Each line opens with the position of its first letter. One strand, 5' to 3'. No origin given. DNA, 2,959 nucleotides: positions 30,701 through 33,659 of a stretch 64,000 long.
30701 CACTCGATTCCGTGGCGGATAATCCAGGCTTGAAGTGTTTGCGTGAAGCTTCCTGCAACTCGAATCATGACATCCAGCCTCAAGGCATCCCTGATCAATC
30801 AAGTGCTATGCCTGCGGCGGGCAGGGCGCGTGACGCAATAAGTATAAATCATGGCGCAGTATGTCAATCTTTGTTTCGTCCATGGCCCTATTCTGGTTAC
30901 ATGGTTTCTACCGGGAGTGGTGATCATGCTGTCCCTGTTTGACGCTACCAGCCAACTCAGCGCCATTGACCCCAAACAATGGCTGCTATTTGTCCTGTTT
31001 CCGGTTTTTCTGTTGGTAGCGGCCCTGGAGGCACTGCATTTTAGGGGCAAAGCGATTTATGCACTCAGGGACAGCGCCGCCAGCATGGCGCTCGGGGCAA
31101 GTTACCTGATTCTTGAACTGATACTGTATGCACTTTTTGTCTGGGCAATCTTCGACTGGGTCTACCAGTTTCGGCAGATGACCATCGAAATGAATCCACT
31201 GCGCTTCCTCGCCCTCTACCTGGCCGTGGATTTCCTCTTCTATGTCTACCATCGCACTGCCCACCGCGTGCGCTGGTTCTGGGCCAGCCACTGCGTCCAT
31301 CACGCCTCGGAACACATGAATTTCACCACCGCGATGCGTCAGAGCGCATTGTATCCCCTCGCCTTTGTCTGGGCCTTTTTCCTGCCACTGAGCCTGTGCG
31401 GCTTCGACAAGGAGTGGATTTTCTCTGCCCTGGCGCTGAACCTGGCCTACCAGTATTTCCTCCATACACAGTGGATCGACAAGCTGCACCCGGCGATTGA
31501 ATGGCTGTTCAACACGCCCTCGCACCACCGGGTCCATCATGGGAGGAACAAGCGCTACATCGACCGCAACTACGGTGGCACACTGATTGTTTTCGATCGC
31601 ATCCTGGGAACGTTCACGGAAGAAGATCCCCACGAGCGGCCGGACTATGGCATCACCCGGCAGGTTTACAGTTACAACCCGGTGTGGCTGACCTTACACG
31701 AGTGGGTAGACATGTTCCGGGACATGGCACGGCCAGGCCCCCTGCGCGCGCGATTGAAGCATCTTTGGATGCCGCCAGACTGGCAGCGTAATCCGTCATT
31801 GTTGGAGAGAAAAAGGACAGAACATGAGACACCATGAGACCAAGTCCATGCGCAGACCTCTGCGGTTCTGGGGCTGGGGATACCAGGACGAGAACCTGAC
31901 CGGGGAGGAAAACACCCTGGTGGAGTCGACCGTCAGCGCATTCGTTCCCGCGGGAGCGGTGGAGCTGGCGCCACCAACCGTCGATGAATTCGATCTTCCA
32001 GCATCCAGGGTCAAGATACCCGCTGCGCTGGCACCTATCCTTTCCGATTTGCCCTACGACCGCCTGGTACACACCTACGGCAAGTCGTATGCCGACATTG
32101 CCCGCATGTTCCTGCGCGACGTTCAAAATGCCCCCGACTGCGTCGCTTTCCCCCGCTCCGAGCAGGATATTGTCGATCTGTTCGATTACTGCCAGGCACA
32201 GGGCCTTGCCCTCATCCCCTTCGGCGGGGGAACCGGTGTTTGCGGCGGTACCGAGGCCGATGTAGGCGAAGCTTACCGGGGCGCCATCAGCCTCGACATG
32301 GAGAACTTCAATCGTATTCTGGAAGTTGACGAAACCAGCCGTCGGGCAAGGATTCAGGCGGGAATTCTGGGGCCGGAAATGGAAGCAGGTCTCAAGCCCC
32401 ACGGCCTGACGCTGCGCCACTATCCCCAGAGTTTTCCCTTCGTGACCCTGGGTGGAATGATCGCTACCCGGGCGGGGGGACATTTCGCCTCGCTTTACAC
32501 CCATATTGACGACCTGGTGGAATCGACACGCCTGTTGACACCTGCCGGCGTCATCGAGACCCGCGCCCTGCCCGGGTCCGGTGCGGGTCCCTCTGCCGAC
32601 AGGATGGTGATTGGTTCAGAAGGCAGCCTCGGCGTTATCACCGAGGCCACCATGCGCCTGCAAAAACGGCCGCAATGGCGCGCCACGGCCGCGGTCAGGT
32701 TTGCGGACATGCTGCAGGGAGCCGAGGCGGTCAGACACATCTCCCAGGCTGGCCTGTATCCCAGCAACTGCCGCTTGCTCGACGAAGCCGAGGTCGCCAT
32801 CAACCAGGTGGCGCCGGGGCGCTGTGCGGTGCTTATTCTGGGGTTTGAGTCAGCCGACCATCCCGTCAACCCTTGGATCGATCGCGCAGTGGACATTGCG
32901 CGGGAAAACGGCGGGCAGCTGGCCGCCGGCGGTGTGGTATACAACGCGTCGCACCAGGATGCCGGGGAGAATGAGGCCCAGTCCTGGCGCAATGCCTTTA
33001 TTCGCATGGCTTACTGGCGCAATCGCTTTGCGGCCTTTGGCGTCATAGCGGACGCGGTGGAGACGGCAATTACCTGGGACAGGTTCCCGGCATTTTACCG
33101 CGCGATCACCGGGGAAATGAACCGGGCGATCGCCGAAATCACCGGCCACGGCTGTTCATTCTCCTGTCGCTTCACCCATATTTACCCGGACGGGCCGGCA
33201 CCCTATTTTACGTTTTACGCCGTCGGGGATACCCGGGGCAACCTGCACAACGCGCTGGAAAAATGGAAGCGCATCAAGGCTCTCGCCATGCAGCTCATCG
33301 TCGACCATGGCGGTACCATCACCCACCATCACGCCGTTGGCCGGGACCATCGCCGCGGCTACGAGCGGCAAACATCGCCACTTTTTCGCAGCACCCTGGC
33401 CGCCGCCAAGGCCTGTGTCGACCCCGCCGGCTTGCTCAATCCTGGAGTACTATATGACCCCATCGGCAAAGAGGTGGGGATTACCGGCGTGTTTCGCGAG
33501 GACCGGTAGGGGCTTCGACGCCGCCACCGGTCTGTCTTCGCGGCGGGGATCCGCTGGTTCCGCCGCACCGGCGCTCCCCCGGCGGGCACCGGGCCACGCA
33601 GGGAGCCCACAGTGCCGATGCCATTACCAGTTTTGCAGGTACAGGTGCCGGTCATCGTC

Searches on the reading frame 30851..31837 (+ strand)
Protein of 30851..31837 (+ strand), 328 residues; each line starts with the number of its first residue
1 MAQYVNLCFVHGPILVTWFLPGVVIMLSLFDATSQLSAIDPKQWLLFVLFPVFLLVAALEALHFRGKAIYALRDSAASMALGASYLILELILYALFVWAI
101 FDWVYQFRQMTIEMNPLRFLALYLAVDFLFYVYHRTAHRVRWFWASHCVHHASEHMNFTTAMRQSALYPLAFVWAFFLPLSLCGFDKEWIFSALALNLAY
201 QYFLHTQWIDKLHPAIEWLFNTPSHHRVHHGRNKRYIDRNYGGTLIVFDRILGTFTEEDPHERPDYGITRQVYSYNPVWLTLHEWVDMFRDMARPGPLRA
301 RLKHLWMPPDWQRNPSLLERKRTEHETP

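Call 62: search_protein_families(library=pfam, proteins=[window:30851-31837:+], max_evalue=0.0001)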
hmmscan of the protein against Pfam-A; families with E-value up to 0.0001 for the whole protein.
window:30851-31837:+ (328 aa): 1 family
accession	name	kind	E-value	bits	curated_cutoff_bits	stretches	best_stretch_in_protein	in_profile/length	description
PF04116.19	FA_hydroxylase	-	6.4e-26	91.8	31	1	119-254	1-132/132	Fatty acid hydroxylase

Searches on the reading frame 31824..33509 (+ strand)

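Call 62: search_protein_families(library=pfam, proteins=[window:31824-33509:+], max_evalue=0.0001)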
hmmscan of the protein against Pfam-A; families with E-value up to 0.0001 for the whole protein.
window:31824-33509:+ (561 aa): 2 families
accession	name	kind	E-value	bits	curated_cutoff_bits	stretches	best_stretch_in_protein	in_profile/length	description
PF02913.24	FAD-oxidase_C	-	9.6e-36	124.2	21.2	1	282-541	1-246/248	FAD linked oxidases, C-terminal domain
PF01565.28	FAD_binding_4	-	6.7e-33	113.8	26.4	1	104-244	1-135/139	FAD binding domain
